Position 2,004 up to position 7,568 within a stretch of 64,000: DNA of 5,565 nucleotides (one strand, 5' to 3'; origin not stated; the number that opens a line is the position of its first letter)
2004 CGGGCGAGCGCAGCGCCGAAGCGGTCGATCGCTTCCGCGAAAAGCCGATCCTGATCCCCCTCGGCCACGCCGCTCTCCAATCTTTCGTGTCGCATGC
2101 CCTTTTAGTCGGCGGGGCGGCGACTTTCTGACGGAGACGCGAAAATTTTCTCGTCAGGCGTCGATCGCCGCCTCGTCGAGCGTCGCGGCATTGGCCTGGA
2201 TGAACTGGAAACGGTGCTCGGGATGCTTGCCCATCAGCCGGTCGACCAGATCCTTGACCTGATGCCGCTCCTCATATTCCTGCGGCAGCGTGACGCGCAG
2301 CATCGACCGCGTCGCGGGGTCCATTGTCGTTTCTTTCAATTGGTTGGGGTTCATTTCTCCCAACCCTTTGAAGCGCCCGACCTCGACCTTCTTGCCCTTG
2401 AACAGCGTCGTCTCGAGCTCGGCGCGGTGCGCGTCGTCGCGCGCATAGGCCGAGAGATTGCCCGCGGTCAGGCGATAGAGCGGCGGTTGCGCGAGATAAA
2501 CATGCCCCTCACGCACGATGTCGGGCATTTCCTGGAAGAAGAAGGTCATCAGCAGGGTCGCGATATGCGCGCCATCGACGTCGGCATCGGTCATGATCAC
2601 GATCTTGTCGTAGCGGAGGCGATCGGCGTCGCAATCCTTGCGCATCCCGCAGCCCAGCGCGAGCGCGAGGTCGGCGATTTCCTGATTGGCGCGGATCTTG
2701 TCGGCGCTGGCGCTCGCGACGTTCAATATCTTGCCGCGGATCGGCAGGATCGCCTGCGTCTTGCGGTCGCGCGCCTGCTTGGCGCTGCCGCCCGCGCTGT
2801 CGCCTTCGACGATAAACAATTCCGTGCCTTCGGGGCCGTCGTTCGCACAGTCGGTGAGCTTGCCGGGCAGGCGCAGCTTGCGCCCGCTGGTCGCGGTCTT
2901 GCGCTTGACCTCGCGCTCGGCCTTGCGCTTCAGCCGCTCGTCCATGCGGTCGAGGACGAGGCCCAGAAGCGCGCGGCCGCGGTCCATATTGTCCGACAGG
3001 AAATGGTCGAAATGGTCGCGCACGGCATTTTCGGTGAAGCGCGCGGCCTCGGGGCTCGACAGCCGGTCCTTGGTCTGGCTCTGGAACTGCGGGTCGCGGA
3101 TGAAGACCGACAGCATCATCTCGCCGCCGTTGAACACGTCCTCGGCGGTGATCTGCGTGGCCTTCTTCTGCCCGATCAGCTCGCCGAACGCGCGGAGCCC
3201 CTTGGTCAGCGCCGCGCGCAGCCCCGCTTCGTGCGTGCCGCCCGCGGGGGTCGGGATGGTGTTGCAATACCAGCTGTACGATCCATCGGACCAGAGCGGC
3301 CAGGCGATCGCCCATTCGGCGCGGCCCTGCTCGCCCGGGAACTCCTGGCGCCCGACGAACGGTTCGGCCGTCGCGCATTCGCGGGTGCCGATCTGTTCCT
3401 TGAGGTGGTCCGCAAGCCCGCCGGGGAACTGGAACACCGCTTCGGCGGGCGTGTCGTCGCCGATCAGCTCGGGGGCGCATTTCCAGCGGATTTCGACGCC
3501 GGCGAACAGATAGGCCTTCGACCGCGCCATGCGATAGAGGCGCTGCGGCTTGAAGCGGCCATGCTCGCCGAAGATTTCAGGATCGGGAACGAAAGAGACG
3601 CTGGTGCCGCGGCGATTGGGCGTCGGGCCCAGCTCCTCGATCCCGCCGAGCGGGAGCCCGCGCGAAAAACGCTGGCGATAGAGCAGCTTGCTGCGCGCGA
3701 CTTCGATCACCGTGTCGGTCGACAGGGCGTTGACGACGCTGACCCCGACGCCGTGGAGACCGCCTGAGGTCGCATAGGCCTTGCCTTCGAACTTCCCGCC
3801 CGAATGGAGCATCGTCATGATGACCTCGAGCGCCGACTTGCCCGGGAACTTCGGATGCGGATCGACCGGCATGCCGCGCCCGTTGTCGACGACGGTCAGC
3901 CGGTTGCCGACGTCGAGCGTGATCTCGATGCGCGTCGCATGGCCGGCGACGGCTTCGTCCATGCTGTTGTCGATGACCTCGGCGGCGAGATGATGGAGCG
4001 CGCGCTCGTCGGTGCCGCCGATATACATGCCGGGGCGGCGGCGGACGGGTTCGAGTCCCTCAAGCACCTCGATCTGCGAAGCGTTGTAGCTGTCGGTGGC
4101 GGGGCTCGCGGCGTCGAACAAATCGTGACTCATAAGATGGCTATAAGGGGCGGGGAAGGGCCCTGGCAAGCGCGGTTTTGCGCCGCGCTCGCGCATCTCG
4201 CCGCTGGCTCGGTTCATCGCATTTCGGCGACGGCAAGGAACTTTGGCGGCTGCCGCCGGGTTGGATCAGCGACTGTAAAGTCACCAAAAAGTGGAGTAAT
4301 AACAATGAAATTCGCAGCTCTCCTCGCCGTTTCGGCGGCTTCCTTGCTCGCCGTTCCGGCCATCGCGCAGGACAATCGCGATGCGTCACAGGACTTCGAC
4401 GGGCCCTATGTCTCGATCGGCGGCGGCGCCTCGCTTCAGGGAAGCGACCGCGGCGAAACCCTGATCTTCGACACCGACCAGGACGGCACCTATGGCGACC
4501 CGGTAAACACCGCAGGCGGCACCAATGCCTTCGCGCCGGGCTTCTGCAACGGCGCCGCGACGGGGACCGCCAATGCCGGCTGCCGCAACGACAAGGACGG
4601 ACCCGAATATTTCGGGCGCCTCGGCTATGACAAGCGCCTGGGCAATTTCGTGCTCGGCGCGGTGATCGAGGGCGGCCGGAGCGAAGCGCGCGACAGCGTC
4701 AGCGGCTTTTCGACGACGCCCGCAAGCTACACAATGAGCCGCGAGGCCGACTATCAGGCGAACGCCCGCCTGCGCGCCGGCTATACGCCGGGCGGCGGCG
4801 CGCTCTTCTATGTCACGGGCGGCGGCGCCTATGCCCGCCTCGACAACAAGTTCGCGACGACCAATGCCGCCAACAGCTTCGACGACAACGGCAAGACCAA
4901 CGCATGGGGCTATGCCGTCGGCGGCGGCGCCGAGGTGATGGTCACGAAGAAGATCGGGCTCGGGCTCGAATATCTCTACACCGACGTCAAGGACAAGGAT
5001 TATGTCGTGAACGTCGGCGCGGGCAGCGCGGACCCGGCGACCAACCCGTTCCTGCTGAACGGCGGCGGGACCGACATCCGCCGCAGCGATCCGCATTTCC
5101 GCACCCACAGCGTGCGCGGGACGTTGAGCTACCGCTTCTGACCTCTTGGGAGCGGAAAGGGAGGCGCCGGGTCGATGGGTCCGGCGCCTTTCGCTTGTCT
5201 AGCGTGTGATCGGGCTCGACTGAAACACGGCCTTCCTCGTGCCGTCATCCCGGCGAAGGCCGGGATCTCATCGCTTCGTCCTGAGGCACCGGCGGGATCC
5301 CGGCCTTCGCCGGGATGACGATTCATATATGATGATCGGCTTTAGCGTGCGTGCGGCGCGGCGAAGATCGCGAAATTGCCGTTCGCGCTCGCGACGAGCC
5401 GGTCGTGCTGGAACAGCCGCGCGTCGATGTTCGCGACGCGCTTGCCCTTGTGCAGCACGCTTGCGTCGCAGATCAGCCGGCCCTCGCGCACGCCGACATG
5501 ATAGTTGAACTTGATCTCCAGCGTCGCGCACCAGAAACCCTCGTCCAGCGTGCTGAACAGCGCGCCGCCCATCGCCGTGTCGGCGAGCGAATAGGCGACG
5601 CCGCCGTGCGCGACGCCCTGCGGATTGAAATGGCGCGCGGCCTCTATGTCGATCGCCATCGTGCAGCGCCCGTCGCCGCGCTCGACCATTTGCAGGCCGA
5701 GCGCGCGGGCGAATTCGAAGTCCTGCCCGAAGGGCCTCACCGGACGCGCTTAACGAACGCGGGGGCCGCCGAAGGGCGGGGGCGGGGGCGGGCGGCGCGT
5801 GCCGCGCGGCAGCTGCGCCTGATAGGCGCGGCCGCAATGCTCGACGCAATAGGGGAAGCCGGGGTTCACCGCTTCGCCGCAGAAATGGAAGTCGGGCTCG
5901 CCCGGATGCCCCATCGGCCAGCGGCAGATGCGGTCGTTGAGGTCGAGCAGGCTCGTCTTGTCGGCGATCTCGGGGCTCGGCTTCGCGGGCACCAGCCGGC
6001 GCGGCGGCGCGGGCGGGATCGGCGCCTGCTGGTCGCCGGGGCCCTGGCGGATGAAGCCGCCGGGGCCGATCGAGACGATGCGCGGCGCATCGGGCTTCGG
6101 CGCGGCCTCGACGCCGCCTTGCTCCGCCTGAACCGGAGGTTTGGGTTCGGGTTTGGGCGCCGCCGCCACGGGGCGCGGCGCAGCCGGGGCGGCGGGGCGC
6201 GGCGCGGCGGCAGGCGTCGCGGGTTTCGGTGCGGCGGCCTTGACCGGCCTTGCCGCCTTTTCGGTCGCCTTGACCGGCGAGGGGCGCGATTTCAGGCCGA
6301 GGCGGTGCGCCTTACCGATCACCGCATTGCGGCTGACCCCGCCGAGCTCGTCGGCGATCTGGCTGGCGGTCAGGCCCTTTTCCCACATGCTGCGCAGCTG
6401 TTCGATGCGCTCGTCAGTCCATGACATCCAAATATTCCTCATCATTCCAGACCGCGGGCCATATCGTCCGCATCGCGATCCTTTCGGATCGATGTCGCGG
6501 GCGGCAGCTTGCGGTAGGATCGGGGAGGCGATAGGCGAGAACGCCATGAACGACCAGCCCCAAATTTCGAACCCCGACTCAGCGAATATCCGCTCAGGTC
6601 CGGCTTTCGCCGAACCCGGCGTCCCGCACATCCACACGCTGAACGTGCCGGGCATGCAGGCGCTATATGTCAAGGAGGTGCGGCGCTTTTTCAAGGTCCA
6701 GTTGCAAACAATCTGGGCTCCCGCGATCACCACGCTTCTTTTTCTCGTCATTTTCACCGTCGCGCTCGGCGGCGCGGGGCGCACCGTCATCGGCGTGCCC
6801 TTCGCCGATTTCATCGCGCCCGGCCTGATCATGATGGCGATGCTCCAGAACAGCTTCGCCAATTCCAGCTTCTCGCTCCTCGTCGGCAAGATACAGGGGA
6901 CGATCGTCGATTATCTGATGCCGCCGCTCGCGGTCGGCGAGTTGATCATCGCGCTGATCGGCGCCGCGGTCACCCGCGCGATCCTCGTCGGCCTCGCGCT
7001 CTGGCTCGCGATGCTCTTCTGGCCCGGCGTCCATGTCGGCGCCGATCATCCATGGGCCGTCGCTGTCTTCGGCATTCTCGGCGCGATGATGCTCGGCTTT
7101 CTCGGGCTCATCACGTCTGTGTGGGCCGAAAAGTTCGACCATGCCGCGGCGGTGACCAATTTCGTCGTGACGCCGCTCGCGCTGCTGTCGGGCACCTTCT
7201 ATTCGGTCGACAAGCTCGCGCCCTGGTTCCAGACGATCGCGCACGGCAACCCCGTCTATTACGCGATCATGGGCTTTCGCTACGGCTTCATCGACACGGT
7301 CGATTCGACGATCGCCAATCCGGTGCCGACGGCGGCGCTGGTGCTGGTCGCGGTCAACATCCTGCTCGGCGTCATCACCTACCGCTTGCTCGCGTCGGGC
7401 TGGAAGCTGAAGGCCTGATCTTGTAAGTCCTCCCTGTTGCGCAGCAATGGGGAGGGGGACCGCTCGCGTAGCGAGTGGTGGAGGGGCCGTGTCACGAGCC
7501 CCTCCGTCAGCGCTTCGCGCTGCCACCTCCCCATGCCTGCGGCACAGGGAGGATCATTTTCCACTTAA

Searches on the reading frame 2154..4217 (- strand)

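Call 48: search_protein_families(library=pfam, proteins=[window:2154-4217:-])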
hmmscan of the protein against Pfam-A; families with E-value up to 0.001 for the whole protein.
window:2154-4217:- (687 aa): 4 families
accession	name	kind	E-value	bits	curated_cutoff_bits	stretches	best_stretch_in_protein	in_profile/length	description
PF00204.31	DNA_gyraseB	-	1.5e-37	129.1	27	1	267-436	1-172/173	DNA gyrase B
PF00986.26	DNA_gyraseB_C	-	3.4e-24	85.2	29.8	1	609-674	2-63/63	DNA gyrase B subunit, carboxyl terminus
PF01751.28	Toprim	-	2.7e-18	66.3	23.1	1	466-577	1-95/96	Toprim domain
PF02518.31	HATPase_c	-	1.9e-15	57.7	26.4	1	69-210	1-106/111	Histidine kinase-, DNA gyrase B-, and HSP90-like ATPase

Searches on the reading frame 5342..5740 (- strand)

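Call 48: search_protein_families(library=pfam, proteins=[window:5342-5740:-])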
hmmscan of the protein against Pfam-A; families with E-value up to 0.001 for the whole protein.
window:5342-5740:- (132 aa): 2 families
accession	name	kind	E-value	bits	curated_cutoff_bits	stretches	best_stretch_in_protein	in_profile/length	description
PF03061.28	4HBT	-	4e-14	53.1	20.6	1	41-115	1-76/79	Thioesterase superfamily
PF13622.12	4HBT_3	-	1.2e-07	32.3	24.3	1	37-123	4-82/83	Acyl-CoA thioesterase N-terminal domain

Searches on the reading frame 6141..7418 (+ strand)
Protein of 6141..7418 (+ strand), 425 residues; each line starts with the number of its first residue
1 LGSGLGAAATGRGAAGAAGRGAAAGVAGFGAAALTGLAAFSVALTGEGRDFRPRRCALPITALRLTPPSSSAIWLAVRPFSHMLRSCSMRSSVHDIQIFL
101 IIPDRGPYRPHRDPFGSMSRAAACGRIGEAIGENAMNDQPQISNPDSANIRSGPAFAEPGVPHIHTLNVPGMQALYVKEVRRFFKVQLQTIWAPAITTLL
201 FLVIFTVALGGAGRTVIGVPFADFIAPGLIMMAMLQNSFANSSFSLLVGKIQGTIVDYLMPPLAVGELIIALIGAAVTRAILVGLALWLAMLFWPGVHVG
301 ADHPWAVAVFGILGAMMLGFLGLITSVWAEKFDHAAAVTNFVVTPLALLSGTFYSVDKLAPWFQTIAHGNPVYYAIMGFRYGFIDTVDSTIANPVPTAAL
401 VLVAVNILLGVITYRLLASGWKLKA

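Call 48: search_protein_families(library=pfam, proteins=[window:6141-7418:+])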
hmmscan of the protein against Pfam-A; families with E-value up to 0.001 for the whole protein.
window:6141-7418:+ (425 aa): 1 family
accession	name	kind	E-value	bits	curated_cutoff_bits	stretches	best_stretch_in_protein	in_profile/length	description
PF01061.29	ABC2_membrane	-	3.2e-30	105.7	26.9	1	173-383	4-210/211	ABC-2 type transporter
